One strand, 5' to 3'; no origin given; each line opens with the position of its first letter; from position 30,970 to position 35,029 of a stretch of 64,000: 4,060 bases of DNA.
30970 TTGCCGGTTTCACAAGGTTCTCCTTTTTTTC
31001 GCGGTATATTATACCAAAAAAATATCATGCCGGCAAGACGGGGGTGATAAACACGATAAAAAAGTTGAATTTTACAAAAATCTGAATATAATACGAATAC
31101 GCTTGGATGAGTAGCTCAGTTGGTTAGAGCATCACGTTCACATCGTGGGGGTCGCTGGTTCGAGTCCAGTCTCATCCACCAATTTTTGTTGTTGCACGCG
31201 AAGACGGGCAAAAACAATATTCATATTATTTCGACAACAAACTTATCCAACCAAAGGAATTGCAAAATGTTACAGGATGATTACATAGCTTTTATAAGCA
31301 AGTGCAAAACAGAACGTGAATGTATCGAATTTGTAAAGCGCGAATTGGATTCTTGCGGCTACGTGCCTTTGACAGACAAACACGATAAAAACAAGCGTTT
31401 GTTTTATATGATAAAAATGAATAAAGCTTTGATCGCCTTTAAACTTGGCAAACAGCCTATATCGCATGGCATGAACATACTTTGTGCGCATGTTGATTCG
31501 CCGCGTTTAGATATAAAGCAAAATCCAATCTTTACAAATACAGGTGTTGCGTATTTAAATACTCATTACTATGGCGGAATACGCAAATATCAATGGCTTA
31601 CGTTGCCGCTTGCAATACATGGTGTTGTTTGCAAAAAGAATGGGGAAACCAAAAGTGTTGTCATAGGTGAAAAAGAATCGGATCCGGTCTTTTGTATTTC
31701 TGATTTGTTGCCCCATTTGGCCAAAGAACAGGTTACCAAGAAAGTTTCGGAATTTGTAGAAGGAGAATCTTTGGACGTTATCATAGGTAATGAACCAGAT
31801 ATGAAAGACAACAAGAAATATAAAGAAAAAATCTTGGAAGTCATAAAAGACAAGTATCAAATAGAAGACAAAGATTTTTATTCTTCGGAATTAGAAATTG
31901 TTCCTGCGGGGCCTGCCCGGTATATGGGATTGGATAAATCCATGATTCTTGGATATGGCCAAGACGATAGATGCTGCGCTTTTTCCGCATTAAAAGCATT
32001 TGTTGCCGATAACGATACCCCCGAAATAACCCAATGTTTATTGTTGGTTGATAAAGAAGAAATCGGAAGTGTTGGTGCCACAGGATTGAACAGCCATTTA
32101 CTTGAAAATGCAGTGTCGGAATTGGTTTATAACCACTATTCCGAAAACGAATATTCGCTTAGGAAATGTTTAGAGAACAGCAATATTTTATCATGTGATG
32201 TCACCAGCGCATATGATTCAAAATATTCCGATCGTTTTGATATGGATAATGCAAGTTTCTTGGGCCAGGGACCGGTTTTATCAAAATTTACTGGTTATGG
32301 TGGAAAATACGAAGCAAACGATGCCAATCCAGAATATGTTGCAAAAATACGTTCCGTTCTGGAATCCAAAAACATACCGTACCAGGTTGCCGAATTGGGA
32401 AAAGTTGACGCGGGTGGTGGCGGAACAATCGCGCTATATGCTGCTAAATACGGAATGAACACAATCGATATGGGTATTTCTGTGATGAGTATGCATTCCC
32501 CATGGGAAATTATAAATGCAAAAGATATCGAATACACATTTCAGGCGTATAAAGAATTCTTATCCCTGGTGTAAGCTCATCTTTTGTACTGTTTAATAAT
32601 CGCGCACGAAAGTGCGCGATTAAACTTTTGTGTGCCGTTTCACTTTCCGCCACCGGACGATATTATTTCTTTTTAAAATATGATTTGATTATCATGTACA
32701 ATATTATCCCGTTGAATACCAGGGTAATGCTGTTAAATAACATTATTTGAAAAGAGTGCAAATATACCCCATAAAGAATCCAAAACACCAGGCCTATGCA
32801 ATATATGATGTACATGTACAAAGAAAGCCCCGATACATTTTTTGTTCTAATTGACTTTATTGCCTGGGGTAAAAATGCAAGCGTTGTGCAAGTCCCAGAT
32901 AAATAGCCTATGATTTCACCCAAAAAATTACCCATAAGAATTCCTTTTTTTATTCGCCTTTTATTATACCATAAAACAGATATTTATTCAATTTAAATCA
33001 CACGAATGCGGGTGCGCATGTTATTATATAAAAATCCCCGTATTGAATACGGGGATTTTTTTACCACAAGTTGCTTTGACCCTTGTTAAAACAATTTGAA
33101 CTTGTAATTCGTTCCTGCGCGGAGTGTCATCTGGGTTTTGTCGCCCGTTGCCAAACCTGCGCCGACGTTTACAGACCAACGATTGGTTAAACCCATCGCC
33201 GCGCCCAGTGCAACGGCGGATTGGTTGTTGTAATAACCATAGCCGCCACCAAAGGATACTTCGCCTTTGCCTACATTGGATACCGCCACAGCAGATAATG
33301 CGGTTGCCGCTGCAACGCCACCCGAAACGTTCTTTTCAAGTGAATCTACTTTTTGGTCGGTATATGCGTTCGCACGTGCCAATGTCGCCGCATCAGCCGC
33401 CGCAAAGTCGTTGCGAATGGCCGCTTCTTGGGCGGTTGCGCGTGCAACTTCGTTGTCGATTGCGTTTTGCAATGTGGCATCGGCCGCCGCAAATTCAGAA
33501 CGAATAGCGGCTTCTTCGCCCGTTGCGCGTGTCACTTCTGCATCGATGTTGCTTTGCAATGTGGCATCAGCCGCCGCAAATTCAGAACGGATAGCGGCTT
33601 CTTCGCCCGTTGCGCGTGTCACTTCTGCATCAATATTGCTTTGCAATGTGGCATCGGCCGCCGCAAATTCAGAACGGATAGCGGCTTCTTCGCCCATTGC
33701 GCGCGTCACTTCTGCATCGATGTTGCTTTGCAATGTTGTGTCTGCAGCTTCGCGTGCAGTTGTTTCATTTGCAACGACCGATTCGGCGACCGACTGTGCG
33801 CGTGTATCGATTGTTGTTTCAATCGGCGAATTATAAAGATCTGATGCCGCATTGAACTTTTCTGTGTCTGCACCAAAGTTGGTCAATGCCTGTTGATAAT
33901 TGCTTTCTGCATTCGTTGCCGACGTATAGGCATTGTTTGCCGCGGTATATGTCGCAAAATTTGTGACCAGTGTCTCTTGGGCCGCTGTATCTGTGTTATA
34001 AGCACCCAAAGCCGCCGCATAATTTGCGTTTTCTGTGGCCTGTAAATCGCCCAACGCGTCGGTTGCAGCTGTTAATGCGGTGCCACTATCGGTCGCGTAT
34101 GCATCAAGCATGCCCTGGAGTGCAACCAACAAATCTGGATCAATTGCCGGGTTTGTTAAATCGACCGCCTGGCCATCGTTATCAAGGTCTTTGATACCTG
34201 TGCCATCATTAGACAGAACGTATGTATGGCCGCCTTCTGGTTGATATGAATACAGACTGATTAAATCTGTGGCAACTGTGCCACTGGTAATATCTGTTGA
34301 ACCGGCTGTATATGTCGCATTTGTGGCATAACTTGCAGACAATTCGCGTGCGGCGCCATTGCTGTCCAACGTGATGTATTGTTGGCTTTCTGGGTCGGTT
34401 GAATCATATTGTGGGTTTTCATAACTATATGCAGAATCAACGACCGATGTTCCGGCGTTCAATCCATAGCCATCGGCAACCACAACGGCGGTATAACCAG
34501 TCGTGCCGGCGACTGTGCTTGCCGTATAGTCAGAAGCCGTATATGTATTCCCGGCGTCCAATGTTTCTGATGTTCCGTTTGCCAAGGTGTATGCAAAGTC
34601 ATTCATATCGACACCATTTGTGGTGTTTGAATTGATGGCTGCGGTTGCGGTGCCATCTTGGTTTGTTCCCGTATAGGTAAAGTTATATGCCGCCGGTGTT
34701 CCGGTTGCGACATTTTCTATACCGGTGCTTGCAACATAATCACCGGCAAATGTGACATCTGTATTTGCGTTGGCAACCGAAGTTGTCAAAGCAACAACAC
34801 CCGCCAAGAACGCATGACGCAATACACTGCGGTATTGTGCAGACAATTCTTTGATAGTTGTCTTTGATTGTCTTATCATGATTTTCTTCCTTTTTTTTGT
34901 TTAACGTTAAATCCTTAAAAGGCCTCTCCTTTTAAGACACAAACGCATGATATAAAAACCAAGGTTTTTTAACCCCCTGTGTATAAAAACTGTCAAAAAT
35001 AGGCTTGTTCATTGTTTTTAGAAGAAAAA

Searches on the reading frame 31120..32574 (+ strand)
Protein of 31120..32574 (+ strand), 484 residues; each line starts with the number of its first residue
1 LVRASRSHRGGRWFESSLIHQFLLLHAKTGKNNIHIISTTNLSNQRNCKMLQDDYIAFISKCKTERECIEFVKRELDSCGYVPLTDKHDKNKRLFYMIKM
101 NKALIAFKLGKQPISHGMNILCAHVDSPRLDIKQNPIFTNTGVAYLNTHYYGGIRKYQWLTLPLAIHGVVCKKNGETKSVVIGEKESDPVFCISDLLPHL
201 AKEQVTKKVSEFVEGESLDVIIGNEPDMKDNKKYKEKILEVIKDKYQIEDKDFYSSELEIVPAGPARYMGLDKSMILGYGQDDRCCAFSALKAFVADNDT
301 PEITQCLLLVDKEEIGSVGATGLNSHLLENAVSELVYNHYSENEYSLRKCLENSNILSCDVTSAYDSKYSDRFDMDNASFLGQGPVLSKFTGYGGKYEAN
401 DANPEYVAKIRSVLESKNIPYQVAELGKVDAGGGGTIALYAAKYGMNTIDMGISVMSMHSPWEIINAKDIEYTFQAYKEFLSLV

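Call 4: search_protein_families(library=pfam, proteins=[window:31120-32574:+])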
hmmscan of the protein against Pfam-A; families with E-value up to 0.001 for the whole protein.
window:31120-32574:+ (484 aa): 2 families
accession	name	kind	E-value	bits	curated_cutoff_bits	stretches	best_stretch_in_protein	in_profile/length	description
PF02127.20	Peptidase_M18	-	5.2e-92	309.4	24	1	58-480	1-431/432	Aminopeptidase I zinc metalloprotease (M18)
PF05343.19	Peptidase_M42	-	3.5e-10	39.9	23.2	1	356-473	185-289/292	M42 glutamyl aminopeptidase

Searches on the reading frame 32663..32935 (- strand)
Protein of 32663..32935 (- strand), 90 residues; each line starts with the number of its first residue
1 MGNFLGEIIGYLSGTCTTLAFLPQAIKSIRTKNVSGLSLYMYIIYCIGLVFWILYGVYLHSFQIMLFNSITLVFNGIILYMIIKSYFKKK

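Call 4: search_protein_families(library=pfam, proteins=[window:32663-32935:-])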
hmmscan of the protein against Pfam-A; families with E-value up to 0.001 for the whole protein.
window:32663-32935:- (90 aa): 2 families
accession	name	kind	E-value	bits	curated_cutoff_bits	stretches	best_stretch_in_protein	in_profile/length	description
PF04193.19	PQ-loop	-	7.1e-13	48.5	22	1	5-62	1-58/61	PQ loop repeat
PF03083.21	MtN3_slv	-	2.7e-06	27.7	23.7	1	19-83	16-80/87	Sugar efflux transporter for intercellular exchange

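Call 50: find_encoding_contigs(protein=window:32663-32935:-, flank=4000, max_places=10)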
Protein window:32663-32935:- (90 aa): 14 contigs read that carry it; 10 places shown.
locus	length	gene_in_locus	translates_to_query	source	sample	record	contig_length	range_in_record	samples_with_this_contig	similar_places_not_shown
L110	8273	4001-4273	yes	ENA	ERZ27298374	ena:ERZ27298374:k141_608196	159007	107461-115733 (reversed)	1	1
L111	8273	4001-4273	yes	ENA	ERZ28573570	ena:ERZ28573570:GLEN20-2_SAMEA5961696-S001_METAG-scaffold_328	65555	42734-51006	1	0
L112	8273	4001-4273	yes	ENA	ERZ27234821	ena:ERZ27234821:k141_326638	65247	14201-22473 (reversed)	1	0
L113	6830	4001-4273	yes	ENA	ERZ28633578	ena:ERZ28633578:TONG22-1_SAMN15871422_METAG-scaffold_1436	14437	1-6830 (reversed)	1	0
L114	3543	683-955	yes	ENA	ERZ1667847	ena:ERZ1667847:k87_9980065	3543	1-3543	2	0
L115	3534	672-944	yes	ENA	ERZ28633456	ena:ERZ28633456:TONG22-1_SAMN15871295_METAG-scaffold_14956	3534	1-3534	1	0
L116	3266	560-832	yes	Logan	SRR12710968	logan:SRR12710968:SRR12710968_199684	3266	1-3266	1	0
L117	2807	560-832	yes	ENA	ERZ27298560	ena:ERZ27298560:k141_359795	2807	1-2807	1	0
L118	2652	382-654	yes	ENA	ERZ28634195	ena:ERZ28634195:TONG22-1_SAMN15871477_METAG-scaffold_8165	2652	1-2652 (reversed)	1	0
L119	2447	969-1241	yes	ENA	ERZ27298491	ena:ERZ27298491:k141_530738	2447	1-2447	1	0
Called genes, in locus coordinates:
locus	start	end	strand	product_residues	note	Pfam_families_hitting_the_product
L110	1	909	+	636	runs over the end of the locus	-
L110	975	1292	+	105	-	-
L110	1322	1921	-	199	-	PF00239:Resolvase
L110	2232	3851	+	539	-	PF03895:YadA_anchor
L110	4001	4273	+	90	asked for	PF03083:MtN3_slv (weak), PF04193:PQ-loop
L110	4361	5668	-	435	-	PF02127:Peptidase_M18, PF05343:Peptidase_M42 (weak)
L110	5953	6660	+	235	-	-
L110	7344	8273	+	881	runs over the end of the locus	-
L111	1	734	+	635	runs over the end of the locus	-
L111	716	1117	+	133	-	-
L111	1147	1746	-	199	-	PF00239:Resolvase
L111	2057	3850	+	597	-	PF03895:YadA_anchor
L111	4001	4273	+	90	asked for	PF03083:MtN3_slv (weak), PF04193:PQ-loop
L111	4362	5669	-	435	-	PF02127:Peptidase_M18, PF05343:Peptidase_M42 (weak)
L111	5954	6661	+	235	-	-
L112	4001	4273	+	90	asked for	PF03083:MtN3_slv (weak), PF04193:PQ-loop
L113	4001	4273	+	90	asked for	PF03083:MtN3_slv (weak), PF04193:PQ-loop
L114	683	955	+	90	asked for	PF03083:MtN3_slv (weak), PF04193:PQ-loop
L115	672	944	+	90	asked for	PF03083:MtN3_slv (weak), PF04193:PQ-loop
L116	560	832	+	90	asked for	PF03083:MtN3_slv (weak), PF04193:PQ-loop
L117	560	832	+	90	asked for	PF03083:MtN3_slv (weak), PF04193:PQ-loop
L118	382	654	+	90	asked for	PF03083:MtN3_slv (weak), PF04193:PQ-loop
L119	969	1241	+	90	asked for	PF03083:MtN3_slv (weak), PF04193:PQ-loop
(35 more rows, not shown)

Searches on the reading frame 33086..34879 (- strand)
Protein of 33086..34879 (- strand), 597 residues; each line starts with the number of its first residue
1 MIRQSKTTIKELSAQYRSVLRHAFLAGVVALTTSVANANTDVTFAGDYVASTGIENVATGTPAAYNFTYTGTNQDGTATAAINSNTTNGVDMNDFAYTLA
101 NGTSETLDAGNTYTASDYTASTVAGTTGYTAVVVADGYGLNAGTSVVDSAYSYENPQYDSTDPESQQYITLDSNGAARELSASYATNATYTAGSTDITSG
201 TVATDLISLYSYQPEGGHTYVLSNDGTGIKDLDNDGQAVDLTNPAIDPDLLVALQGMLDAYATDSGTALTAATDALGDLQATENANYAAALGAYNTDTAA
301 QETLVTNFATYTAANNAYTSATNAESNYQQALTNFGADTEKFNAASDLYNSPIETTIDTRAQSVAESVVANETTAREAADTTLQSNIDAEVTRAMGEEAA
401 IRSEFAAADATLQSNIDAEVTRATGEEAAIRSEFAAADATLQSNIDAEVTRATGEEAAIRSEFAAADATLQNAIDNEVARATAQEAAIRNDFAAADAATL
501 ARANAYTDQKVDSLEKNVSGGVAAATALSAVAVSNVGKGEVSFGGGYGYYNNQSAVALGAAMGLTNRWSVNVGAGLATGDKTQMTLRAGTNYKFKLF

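Call 4: search_protein_families(library=pfam, proteins=[window:33086-34879:-])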
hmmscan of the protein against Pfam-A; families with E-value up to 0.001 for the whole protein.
window:33086-34879:- (597 aa): 1 family
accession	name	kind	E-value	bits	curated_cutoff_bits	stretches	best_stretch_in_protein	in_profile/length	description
PF03895.21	YadA_anchor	-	1.1e-08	35.4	22.7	1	538-594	6-60/60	YadA-like membrane anchor domain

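Call 21: search_protein_families(library=ncbifam, proteins=[window:33086-34879:-], max_evalue=0.01)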
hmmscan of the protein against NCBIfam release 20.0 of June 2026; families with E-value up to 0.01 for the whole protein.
window:33086-34879:- (597 aa): 0 families
